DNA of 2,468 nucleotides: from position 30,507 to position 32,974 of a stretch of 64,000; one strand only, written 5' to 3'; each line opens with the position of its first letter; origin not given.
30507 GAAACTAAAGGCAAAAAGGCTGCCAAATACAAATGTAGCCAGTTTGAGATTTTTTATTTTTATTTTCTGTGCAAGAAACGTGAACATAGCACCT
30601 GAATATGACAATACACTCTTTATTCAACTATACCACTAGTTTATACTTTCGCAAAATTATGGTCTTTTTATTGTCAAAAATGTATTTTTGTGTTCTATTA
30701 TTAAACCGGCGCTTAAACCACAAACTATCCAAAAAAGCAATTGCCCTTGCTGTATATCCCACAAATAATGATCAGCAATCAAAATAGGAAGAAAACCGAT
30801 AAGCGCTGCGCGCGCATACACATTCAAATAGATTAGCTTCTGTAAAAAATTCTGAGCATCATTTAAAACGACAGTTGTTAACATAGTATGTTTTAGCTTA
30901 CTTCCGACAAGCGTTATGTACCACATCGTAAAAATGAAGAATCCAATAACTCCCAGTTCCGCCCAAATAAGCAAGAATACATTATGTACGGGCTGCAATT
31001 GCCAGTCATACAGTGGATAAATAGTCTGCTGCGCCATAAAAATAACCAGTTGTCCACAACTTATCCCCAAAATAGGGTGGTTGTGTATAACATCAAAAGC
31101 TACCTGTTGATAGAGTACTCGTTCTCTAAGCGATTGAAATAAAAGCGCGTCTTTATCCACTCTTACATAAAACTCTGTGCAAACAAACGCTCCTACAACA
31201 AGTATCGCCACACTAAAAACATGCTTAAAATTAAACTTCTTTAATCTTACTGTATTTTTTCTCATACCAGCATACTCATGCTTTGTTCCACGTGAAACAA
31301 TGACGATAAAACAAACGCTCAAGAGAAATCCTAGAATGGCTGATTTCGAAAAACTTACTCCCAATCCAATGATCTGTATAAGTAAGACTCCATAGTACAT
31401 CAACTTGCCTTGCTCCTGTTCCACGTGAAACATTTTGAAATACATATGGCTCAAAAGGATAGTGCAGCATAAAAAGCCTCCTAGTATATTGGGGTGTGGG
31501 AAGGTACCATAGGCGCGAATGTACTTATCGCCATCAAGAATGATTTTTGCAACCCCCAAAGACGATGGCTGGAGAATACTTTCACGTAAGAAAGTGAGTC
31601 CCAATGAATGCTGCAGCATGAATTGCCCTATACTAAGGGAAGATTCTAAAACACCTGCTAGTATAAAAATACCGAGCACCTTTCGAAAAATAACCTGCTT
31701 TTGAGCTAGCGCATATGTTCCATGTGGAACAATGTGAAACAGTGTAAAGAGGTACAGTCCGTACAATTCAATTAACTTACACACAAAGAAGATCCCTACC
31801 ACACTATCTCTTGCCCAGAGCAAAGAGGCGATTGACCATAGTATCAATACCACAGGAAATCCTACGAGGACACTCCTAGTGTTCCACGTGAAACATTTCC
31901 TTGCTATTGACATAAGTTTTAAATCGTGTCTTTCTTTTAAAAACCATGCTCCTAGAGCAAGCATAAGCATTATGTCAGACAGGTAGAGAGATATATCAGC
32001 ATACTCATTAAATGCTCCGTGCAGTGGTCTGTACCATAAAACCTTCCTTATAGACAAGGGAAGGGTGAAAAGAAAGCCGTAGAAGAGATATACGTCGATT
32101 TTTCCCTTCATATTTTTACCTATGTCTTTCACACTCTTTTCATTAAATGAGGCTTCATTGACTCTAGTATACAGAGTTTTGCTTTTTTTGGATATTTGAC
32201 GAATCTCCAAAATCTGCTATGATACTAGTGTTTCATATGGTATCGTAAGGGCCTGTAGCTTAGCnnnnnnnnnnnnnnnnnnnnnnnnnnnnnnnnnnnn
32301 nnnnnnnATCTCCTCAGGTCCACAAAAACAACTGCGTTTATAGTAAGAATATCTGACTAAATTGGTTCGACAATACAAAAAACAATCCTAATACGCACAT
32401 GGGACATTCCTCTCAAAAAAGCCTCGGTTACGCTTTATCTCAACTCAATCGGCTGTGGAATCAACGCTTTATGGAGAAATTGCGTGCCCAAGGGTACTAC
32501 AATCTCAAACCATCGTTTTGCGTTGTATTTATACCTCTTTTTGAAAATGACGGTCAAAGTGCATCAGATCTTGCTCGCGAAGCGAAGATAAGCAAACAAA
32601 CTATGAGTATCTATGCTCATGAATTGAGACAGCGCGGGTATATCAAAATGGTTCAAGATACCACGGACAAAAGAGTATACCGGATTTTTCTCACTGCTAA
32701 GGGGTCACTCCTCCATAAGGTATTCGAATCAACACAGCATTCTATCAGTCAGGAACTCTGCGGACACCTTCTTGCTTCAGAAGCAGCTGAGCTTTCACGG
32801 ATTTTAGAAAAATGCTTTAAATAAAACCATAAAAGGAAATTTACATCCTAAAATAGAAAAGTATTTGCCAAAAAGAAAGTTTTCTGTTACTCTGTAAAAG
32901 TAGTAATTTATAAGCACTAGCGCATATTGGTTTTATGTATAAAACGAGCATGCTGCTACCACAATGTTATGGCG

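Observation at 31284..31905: Four copies of a 16-bp CACGTG-centred palindrome embedded in different reading frames of an O-antigen-ligase-family gene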

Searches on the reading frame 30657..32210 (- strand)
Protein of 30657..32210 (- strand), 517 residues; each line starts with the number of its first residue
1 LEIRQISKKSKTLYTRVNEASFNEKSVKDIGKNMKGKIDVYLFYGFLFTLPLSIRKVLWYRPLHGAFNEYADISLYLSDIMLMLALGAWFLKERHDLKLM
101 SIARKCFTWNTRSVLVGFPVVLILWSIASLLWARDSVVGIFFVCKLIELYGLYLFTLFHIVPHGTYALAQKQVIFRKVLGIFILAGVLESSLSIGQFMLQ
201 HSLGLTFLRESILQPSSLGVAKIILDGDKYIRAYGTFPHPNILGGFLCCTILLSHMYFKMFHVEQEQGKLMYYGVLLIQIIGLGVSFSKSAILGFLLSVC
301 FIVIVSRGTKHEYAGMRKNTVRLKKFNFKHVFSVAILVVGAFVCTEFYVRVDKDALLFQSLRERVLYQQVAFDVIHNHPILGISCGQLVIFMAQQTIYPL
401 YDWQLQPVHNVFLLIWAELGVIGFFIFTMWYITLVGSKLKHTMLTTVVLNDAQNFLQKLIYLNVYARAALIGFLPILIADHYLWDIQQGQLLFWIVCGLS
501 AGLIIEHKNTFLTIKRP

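Call 7: search_protein_families(library=pfam, proteins=[window:30657-32210:-])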
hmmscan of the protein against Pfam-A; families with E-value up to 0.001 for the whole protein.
window:30657-32210:- (517 aa): 1 family
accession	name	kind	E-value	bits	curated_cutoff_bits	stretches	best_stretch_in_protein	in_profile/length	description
PF04932.20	Wzy_C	-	4.5e-14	52.9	31.7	1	275-427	2-148/149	O-Antigen ligase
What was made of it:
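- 30657..32111 (-): Host gene: a polytopic membrane protein of the Wzy_C / O-antigen-ligase family (484 aa from M34; the ORF is open up to the TTG at 32210). Pfam PF04932 Wzy_C, E=4.5e-14, 52.9 bits against a cut-off of 31.7 (call 7).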

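Call 8: search_protein_families(library=ncbifam, proteins=[window:30657-32210:-])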
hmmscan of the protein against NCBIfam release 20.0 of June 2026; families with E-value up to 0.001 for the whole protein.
window:30657-32210:- (517 aa): 0 families

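Call 18: find_related_loci(query=window:30657-32210:-, collection=genome_contigs, flank=10000)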
Query window:30657-32210:- (517 aa) in genome_contigs; peptide patterns used: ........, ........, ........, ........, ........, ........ (x = any residue, [..] = any of these).
116 stretches matched a pattern; 39 encode a relative of the query (tblastn E <= 1e-3); 39 distinct loci.
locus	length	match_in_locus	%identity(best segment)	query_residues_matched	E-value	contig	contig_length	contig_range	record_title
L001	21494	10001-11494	50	28-511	2e-147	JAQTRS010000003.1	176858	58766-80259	MAG: Candidatus Moraniibacteriota bacterium isolate STB_169 NODE_188_length_176858_cov_5.532233_Sandtown_B, whole genome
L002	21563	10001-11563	37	25-504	4e-87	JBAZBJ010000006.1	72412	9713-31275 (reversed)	MAG: Parcubacteria group bacterium isolate SO_2017_GW1_11 NODE_2133_length_72412_cov_1.602670_OW334_2017, whole genome s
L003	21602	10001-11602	34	24-509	4e-81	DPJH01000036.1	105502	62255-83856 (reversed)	MAG TPA_asm: Candidatus Moraniibacteriota bacterium isolate UBA8518 contig_504, whole genome shotgun sequence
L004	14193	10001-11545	36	30-502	9e-79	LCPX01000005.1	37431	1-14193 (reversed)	MAG: Candidatus Moranbacteria bacterium GW2011_GWE1_49_15 UY41_C0005, whole genome shotgun sequence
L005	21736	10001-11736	36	32-502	2e-77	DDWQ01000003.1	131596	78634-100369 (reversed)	MAG TPA_asm: Candidatus Moranbacteria bacterium UBA2282 UBA2282_contig_4407, whole genome shotgun sequence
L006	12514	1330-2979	33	32-491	9e-75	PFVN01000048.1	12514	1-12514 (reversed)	MAG: Candidatus Moranbacteria bacterium CG_4_9_14_3_um_filter_42_9 CG_4_9_14_3_um_filter_150_scaffold_5277_c, whole geno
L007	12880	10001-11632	34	27-501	3e-74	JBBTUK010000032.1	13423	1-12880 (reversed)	MAG: Patescibacteria group bacterium isolate H41-bin156_1 H41_bin156_1_000000000032, whole genome shotgun sequence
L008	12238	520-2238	33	27-496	8e-74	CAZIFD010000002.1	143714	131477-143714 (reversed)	MAG TPA_asm: uncultured Bdellovibrionales bacterium isolate binchicken_co168_52 genome assembly, contig: NODE_107_length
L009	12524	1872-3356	36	32-499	3e-73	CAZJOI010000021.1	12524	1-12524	MAG TPA_asm: uncultured Bdellovibrionales bacterium isolate SRP192927_co1_264 genome assembly, contig: NODE_11628_length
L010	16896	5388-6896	35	27-510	6e-73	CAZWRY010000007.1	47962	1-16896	MAG TPA_asm: uncultured Bdellovibrionales bacterium isolate binchicken_co27_254 genome assembly, contig: NODE_1272_lengt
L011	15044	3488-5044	35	53-502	6e-73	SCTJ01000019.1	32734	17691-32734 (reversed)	MAG: Patescibacteria group bacterium isolate FW300_bin.57 FW300_bin.57-36301, whole genome shotgun sequence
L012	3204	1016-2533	32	23-502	9e-69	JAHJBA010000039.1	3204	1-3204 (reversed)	MAG: Patescibacteria group bacterium isolate Modern_marine.mb.233 Modern_marine.mb.233_k141_1459294, whole genome shotgu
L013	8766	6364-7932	34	18-503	9e-67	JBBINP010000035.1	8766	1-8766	MAG: Candidatus Moraniibacteriota bacterium isolate SIF170217_bin_259 NODE_5749_length_8766_cov_3.81456, whole genome sh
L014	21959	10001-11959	30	32-503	2e-65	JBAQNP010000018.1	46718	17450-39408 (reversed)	MAG: Candidatus Moraniibacteriota bacterium isolate MFD12002_ilm_asm_bin49 k127_49083, whole genome shotgun sequence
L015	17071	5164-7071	31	27-511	3e-62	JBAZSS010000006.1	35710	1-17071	MAG: Parcubacteria group bacterium isolate SO_2017_GW1_179 NODE_5390_length_35710_cov_1.133013_OW334_2017, whole genome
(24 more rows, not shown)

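Call 37: search_protein_representatives(protein=window:30657-32210:-)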
Query: 517 residues. Proteins with E-value up to 0.001 (for the whole library): 5972; up to 1e-10: 3285; up to 1e-30: 362. The best 150 are listed.
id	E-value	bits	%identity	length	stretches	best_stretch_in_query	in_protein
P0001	3.6e-147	508.0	54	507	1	36-508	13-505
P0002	2.8e-110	386.3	47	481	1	37-508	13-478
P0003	2.2e-96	340.5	44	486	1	38-503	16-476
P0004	1.9e-94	334.1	52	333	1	189-510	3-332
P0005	3.2e-91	323.4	38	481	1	37-509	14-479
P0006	3.2e-84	300.3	39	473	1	35-505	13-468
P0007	3.7e-81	290.2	45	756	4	182-311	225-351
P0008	4.9e-81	289.8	40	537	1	38-508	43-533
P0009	5.5e-81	289.7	41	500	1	33-501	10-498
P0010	1.6e-80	288.2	45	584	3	113-271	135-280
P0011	2.2e-80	287.7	46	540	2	34-434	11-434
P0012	5.2e-79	283.2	43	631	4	172-312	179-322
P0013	1.6e-78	281.5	40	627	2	119-502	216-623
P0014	2.7e-78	280.8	39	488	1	33-500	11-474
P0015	8.9e-78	279.1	41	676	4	158-265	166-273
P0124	4.8e-52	194.2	40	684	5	180-269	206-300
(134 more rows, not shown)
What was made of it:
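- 30657..32111 (-): Homologues align from residue about 25-38 (calls 18, 37).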

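Call 44: list_cluster_members(proteins=[window:30657-32210:-, P0001, P0124])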
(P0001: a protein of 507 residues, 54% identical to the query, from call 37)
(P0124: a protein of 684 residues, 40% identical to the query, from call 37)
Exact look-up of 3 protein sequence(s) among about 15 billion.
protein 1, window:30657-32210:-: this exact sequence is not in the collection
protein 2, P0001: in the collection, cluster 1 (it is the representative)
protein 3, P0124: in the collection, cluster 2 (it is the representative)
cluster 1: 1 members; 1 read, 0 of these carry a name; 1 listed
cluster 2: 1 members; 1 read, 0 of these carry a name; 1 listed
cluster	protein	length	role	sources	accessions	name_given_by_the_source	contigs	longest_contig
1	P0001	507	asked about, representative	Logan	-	-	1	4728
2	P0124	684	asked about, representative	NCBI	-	-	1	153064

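Call 70: find_encoding_contigs(protein=window:30657-32111:-, flank=10000, max_places=6)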
Protein window:30657-32111:- (484 aa): 1 contig read that carries it; 1 place shown.
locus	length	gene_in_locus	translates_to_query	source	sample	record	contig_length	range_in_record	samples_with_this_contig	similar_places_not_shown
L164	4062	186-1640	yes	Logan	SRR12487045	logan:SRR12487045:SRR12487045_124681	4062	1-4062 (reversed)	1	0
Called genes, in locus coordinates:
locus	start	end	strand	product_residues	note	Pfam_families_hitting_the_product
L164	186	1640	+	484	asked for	PF04932:Wzy_C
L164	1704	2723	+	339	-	PF18884:TSP3_bac (weak)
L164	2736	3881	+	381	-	-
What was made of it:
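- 30657..32111 (-): Public gene call of 484 aa with the same Pfam hit (call 70).
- Checked: The likely true start is M34 at 32111, giving 484 aa, which is the product called in an independent public assembly (call 70).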

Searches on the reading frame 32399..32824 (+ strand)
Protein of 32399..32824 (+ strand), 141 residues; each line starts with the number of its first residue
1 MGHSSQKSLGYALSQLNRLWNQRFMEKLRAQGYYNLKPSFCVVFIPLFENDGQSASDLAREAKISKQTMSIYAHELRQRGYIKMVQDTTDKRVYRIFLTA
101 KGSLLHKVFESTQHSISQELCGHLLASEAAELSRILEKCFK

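Call 7: search_protein_families(library=pfam, proteins=[window:32399-32824:+])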
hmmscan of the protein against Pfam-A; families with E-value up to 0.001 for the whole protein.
window:32399-32824:+ (141 aa): 3 families
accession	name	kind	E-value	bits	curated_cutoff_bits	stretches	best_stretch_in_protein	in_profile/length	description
PF12802.13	MarR_2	-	5.2e-07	30.2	27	1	50-92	17-60/61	MarR family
PF01047.28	MarR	-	5.2e-07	29.9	24.6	1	47-93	12-58/59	MarR family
PF13463.12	HTH_27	-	1.1e-05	26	22.2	1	49-102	15-68/68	Winged helix DNA-binding domain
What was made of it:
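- A MarR-family regulator gene lies just upstream, divergently oriented, at 32399-32824 (call 7).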

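Call 8: search_protein_families(library=ncbifam, proteins=[window:32399-32824:+])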
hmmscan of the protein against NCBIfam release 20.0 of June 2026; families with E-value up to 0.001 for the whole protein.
window:32399-32824:+ (141 aa): 12 families
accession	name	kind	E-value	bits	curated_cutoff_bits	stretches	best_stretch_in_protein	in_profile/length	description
NF050133.1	TransRegFabT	equivalog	3.6e-10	40.2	200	1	51-138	42-129/138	fatty acid biosynthesis transcriptional regulator FabT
NF045593.1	bilirub_TF_BilQ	equivalog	3.9e-08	33.1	125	1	6-139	1-131/135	bilirubin utilization transcriptional regulator BilQ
NF008122.0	PRK10870.1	equivalog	6.5e-06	26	157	1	47-139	66-158/176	transcriptional repressor MprA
TIGR04472.1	reg_rSAM_mob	hypoth_equivalog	7.6e-06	26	240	1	36-118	29-111/141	radical SAM mobile pair system MarR family transcriptional regulator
NF002926.0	PRK03573.1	equivalog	1.3e-05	25.2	120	1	7-138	3-132/144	transcriptional regulator SlyA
NF053777.1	Saro0803TransReg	equivalog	2.1e-05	24.3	200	1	48-140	47-139/140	Saro_0803 family transcriptional regulator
NF010349.0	PRK13777.1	equivalog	8.3e-05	22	153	1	51-114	59-123/190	HTH-type transcriptional regulator Hpr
NF052638.1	TransRegOhrRVib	equivalog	9.6e-05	22.1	200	1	40-119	39-118/141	transcriptional regulator OhrR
NF047395.1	TransRegLtdR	equivalog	0.00011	22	250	0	70-137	83-152/166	transcriptional regulator LdtR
TIGR02337.1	HpaR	equivalog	0.00014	21.7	121.2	1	49-138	39-128/130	homoprotocatechuate degradation operon regulator HpaR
NF038251.1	AdcR_fam_Zn_TF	equivalog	0.00021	21.6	175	1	47-109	44-106/143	zinc-dependent MarR family transcriptional regulator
NF053609.1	Sul12a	equivalog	0.00063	19.9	150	1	55-89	22-56/103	Sul12a family chromatin-organizing protein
